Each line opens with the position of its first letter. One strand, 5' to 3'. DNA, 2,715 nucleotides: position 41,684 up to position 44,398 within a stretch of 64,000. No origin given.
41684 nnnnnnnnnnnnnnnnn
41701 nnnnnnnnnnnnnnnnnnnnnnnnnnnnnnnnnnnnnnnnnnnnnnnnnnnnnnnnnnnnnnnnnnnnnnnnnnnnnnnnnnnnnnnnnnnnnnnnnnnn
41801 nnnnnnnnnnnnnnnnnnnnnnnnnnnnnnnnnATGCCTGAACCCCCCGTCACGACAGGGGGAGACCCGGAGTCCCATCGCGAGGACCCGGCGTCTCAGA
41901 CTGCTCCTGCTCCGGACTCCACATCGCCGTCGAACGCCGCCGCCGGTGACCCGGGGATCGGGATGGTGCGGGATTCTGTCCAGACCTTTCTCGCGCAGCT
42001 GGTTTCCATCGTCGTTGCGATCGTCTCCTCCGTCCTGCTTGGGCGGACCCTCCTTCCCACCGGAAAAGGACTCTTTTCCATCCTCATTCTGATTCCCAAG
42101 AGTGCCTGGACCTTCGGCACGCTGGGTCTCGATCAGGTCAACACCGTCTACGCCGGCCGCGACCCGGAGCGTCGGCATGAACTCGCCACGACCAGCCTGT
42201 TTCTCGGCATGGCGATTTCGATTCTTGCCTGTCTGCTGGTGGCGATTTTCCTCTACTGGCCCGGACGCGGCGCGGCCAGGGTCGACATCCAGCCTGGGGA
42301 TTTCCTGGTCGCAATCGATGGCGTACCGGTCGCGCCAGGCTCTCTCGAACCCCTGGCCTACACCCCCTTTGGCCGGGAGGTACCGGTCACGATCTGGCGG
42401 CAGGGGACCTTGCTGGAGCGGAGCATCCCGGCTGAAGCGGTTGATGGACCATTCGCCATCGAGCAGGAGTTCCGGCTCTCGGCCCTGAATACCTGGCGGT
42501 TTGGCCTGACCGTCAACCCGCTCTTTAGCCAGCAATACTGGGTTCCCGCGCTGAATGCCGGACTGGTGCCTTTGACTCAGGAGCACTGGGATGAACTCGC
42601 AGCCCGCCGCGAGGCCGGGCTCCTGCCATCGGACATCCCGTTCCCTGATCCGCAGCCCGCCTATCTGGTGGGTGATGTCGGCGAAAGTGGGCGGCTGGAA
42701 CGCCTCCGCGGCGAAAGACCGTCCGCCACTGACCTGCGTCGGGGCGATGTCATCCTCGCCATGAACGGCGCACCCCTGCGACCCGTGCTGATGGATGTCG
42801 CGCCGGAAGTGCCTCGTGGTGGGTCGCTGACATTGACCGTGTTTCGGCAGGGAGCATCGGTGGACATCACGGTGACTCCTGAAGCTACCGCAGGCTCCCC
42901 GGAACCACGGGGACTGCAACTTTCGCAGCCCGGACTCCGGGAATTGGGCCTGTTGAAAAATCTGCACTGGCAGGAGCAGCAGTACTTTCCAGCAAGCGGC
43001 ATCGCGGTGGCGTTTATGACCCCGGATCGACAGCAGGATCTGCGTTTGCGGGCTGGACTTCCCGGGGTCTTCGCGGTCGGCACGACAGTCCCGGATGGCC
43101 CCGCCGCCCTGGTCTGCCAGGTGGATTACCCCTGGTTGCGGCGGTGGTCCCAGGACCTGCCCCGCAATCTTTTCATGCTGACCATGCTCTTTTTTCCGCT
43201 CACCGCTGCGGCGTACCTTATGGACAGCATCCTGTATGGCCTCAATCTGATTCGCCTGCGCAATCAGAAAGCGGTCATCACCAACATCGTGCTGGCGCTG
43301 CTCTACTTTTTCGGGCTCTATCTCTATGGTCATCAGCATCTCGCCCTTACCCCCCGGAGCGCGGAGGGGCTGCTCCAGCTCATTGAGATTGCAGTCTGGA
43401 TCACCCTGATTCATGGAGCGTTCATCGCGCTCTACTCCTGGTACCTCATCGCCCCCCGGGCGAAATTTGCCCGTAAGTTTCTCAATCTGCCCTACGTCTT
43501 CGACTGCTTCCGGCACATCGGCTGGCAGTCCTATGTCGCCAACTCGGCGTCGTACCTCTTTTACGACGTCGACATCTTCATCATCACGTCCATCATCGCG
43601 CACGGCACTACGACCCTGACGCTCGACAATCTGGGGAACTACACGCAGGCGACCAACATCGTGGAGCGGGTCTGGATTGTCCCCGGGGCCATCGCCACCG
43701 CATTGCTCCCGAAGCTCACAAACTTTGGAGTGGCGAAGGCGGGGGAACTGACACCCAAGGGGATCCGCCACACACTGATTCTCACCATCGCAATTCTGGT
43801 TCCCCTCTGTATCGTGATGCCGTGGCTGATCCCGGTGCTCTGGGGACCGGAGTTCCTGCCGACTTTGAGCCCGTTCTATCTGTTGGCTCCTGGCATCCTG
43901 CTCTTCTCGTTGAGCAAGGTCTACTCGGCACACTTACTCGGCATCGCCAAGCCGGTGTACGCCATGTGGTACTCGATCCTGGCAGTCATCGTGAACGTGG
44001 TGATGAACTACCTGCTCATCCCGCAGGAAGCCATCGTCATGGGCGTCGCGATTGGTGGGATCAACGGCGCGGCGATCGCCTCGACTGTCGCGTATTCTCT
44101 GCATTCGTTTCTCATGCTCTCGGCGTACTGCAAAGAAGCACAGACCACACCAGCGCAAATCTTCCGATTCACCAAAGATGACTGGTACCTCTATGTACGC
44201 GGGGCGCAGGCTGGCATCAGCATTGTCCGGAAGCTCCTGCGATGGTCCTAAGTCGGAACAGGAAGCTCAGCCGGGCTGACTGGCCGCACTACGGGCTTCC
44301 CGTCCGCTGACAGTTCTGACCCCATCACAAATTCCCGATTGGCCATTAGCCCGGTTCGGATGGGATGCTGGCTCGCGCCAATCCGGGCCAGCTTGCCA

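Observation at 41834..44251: Wzx-type flippase with two PDZ-like domains inserted between TM3 and TM4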

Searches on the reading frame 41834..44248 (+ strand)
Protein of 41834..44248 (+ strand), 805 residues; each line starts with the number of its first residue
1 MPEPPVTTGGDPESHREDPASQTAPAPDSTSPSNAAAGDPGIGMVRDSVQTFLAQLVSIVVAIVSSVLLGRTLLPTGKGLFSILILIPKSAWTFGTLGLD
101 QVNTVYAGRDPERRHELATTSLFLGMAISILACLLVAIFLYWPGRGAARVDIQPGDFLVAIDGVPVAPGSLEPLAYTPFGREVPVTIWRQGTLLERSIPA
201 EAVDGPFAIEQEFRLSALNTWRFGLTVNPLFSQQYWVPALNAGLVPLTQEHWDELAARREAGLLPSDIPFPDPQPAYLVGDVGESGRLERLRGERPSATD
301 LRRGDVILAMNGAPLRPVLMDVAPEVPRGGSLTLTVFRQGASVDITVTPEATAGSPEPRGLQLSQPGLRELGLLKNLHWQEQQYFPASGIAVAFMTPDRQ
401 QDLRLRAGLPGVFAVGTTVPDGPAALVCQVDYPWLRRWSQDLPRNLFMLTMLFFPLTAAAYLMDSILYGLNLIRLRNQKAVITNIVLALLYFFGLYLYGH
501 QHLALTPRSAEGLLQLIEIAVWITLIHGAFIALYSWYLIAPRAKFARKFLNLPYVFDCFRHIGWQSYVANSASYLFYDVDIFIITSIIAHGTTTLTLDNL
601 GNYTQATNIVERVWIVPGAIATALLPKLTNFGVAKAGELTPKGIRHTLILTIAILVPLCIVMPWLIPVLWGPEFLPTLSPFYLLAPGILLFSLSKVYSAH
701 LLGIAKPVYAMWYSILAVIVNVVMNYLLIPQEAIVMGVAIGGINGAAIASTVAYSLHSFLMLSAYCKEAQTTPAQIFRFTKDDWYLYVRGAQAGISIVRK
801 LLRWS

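Call 3: search_protein_families(library=pfam, proteins=[window:41834-44248:+], max_evalue=10)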
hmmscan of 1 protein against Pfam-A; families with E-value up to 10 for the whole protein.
window:41834-44248:+ (805 aa): 5 families
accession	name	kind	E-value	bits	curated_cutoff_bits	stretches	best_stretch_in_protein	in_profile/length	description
PF17820.7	PDZ_6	-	4.7e-07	29.9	27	2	147-189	11-54/54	PDZ domain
PF00595.29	PDZ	-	9.1e-06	26.4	23.2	2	143-167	34-58/81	PDZ domain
PF13180.12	PDZ_2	-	0.0021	18.7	27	2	147-195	25-75/80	PDZ domain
PF14685.13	PDZ_Tricorn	-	0.03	14.7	25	1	150-187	38-76/88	Tricorn protease PDZ domain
PF21247.3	Fic-like_C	-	0.26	11.7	27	1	222-249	23-50/64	Filamentation induced by cAMP protein Fic-like, C-terminal domain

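Call 4: search_protein_families(library=ncbifam, proteins=[window:41834-44248:+], max_evalue=10)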
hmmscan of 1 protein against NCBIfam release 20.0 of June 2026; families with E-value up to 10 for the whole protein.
window:41834-44248:+ (805 aa): 5 families
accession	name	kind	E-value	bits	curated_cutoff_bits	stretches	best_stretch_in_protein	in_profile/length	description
TIGR00797.1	matE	subfamily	2.4e-06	26.7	147.4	1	681-784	115-210/396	MATE family efflux transporter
NF040960.1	MamE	equivalog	6.9e-06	24.9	800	2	298-356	481-542/659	magnetosome formation protease MamE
NF052396.1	MATE_WgkD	equivalog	5.5e-05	22.3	510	1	686-762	131-204/428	tryglysin-associated MATE efflux transporter WgkD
TIGR02037.1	degP_htrA_DO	subfamily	0.00069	18.7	416.2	1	300-393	276-373/434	Do family serine endopeptidase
NF041199.1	trx7_PDZ_seleno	equivalog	0.0016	17.4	300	2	293-347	330-388/390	Trx7/PDZ domain-containing (seleno)protein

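Call 5: find_homologous_proteins(query=window:41834-44248:+)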
Query window:41834-44248:+ (805 aa): 7 proteins with E <= 0.001 among 8000 candidates.
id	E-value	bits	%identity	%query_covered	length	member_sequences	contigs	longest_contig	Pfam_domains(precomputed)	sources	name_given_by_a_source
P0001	0.0e+0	1818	100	100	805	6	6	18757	PF17820.8,PF00595.30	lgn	-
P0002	0.0e+0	1292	73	99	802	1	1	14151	PF17820.8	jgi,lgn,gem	-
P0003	0.0e+0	1271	75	94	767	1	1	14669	PF01943.23,PF17820.8,PF00595.30,PF13180.13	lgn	-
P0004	0.0e+0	1093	65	95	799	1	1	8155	PF17820.8,PF00595.30,PF13180.13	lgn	-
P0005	3.8e-278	943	57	95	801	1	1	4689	PF01943.23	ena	-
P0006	6.5e-263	893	54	98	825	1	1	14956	PF17820.8,PF00595.30,PF13180.13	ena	-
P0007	2.7e-100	355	51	52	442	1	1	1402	-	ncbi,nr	ncbi:MAG TPA: hypothetical protein VEI97_21070, partial [bacterium]|nr:hypothetical protein [bacteri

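Call 18: search_solved_structures(query=A1, max_evalue=1)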
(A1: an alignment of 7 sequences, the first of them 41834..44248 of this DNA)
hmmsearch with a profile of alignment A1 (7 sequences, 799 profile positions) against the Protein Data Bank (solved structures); distinct sequences matched with E-value up to 1: 121 (the best 60 are shown).
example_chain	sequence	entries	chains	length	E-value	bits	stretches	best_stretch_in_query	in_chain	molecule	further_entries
3wkl_A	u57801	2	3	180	1.3e-07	33.4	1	136-192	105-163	Putative Zinc Metalloprotease AQ_1964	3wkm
22kg_A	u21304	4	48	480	2.7e-07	32.4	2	276-352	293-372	Probable periplasmic serine endoprotease DegP-like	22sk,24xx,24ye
9j83_A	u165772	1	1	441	2.2e-06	29.4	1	136-192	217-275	Putative zinc metalloprotease aq_1964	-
9j82_A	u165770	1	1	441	2.2e-06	29.4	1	136-192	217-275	Putative zinc metalloprotease aq_1964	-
4a8a_A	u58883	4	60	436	2.3e-06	29.3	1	134-201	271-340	PERIPLASMIC PH-DEPENDENT SERINE ENDOPROTEASE DEGQ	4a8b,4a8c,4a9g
8kic_D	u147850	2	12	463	4e-06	28.5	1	134-201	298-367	peptidase Do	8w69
6icc_A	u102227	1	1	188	4.9e-06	28.2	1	136-192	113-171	PDZ tandem fragment with PA tag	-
7cqc_A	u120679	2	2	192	5.3e-06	28.1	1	136-192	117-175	Putative zinc metalloprotease aq_1964,PA14 from Podoplanin,Putative zinc metalloprotease a | Putative zinc metalloprotease aq_1964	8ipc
6al1_A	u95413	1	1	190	5.4e-06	28.1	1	136-192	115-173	PDZ tandem fragment with PA tag insertion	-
3otp_A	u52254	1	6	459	1.7e-05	26.4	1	135-198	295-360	Protease do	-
3mh5_A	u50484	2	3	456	2.2e-05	26.1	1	135-198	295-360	Protease do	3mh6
3mh4_A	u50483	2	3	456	2.2e-05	26.1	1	135-198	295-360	Protease do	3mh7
6jjk_A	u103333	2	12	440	2.7e-05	25.8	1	135-198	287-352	Periplasmic serine endoprotease DegP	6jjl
1ky9_A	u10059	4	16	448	2.8e-05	25.7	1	135-198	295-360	PROTEASE DO | Periplasmic serine endoprotease DegP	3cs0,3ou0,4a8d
2zle_A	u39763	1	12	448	2.8e-05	25.7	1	135-198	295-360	Protease do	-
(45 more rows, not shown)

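Call 21: find_related_loci(query=A1, collection=genome_contigs, flank=10000)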
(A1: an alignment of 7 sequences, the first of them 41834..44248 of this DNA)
Query A1 (805 aa) in genome_contigs; peptide patterns used: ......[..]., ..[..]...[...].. (x = any residue, [..] = any of these).
39 stretches matched a pattern, but none encodes a relative of the query by tblastn (E <= 1e-3).

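Call 22: find_encoding_contigs(protein=P0002, flank=10000, max_places=3)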
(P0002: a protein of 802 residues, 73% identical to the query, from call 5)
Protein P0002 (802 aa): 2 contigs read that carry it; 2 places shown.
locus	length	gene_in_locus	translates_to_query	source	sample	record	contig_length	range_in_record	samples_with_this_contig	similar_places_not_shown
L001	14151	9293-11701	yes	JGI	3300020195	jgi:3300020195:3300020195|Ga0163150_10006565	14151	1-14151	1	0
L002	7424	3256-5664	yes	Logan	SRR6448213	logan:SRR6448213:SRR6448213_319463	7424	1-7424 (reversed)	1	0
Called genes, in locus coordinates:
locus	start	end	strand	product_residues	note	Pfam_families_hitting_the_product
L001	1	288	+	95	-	?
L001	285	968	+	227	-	-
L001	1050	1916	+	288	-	PF01678:DAP_epimerase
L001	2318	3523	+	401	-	PF00155:Aminotran_1_2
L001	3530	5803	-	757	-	-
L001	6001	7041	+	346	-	PF00535:Glycos_transf_2, PF10111:Glyco_tranf_2_2 (weak)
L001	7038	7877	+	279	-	PF00535:Glycos_transf_2, PF13641:Glyco_tranf_2_3, PF13632:Glyco_trans_2_3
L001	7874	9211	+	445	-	PF13579:Glyco_trans_4_4, PF13439:Glyco_transf_4 (weak), PF13692:Glyco_trans_1_4 (weak)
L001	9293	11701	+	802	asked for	PF17820:PDZ_6 (faint)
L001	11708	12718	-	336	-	PF00535:Glycos_transf_2, PF13641:Glyco_tranf_2_3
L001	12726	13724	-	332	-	PF01210:NAD_Gly3P_dh_N, PF02558:ApbA, PF07479:NAD_Gly3P_dh_C, PF20618:GPD_NAD_C_bact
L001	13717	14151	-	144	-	?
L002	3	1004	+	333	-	?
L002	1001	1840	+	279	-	PF00535:Glycos_transf_2, PF13641:Glyco_tranf_2_3, PF13632:Glyco_trans_2_3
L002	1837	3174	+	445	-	PF13579:Glyco_trans_4_4, PF13439:Glyco_transf_4 (weak), PF13692:Glyco_trans_1_4 (weak)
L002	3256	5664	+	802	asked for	PF17820:PDZ_6 (faint)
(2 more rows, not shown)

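Call 23: find_encoding_contigs(protein=P0006, flank=10000, max_places=3)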
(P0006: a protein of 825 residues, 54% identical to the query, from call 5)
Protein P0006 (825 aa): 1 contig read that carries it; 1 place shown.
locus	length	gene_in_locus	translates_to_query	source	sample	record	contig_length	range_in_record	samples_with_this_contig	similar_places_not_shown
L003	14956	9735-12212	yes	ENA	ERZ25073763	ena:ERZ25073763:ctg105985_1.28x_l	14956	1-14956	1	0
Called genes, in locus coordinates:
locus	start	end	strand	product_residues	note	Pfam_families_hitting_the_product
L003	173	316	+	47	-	-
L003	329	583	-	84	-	PF01925:TauE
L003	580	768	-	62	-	-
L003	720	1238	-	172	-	PF01925:TauE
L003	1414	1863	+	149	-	-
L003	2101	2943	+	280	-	PF00005:ABC_tran, PF13304:AAA_21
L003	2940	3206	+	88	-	-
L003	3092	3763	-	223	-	-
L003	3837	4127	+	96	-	PF01715:IPPT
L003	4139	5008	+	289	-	PF01678:DAP_epimerase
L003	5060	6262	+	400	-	PF00155:Aminotran_1_2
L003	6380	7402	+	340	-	PF00535:Glycos_transf_2, PF10111:Glyco_tranf_2_2 (weak)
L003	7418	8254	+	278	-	PF00535:Glycos_transf_2, PF13641:Glyco_tranf_2_3, PF13632:Glyco_trans_2_3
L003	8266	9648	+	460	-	PF13579:Glyco_trans_4_4 (weak), PF00534:Glycos_transf_1 (weak)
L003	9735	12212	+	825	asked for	PF00595:PDZ (faint), PF13180:PDZ_2 (faint), PF17820:PDZ_6 (faint)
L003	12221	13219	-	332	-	PF00535:Glycos_transf_2, PF13641:Glyco_tranf_2_3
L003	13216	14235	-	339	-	PF01210:NAD_Gly3P_dh_N, PF07479:NAD_Gly3P_dh_C, PF20618:GPD_NAD_C_bact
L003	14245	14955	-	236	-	?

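Call 24: search_protein_representatives(alignment_id=A1)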
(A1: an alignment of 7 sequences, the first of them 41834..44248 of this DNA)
Query: 7 sequences, 799 profile positions. Proteins with E-value up to 0.001 (for the whole library): 9302; up to 1e-10: 2495; up to 1e-30: 65. The best 150 are listed.
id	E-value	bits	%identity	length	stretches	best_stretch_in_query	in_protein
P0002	0.0e+00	1496.2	-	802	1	1-798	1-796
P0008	4.4e-113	395.5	-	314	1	10-303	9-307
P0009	3.4e-85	303.3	-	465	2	434-794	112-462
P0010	8.4e-63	229.2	-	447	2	429-781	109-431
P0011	7.8e-53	196.3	-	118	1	36-136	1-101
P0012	2.6e-50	187.9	-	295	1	519-790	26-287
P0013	5.3e-48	180.3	-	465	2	435-780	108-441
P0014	3.2e-44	167.8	-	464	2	555-786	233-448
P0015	2.0e-43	165.2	-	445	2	506-783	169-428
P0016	2.2e-42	161.7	-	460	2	444-772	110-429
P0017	4.4e-41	157.4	-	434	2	510-769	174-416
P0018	1.1e-40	156.1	-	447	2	473-788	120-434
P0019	1.3e-40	155.9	-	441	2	488-770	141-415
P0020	3.2e-39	151.2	-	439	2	555-788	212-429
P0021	3.4e-39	151.2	-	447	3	560-768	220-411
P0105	2.6e-29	118.5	-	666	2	547-792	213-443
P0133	2.8e-27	111.7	-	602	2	556-782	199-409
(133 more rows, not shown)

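Call 25: predict_structure(alignment_id=A1)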
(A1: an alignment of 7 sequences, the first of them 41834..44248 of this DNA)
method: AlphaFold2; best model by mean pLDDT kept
length: 805 residues; sequences in the alignment: 7
mean_pLDDT: 71.7   pTM: 0.72
mean pLDDT of the five models: 71.7, 70.4, 70.2, 67.5, 52.9
residues with pLDDT >= 90: 55; 70-90: 449; 50-70: 207; < 50: 94
segments of 3 or more residues with pLDDT < 50: 1-3, 6-44, 285-297, 322-324, 363-366, 615-639, 801-805
pLDDT, mean of each block of 10 residues (from residue 1): 38 31 29 31 50 67 73 76 68 59 69 81 83 78 82 91 85 86 93 93 85 83 78 76 81 83 68 83 52 50 81 68 54 82 80 64 53 67 91 89 81 83 89 73 77 76 74 73 84 88 86 88 87 86 80 84 71 67 73 66 69 49 41 42 62 67 69 62 73 68 71 85 84 60 78 85 82 73 60 55 44
secondary structure, 60 per line:
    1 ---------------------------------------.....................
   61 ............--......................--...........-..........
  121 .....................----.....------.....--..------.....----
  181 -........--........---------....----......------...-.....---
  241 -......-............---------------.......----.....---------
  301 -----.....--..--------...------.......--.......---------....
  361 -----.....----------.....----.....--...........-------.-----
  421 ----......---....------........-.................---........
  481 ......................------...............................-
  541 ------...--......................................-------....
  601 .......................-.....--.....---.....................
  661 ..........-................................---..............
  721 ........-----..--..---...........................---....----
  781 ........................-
elements in order (helices of 4 or more, strands of 3 or more residues): H40-72 H75-96 H99-109 H111-141 H146-150 E157-161 H172-176 E182-189 E192-199 E209-212 H217-222 E233-237 E242-247 H249-260 E276-282 H287-291 E306-310 E332-338 E341-347 E357-360 H366-370 E381-385 E390-394 H397-407 E425-430 H434-437 H444-451 H453-469 H473-502 H510-539 H552-589 H597-623 H625-629 H632-636 H640-670 H672-703 H707-728 H743-769 H773-776 H781-804
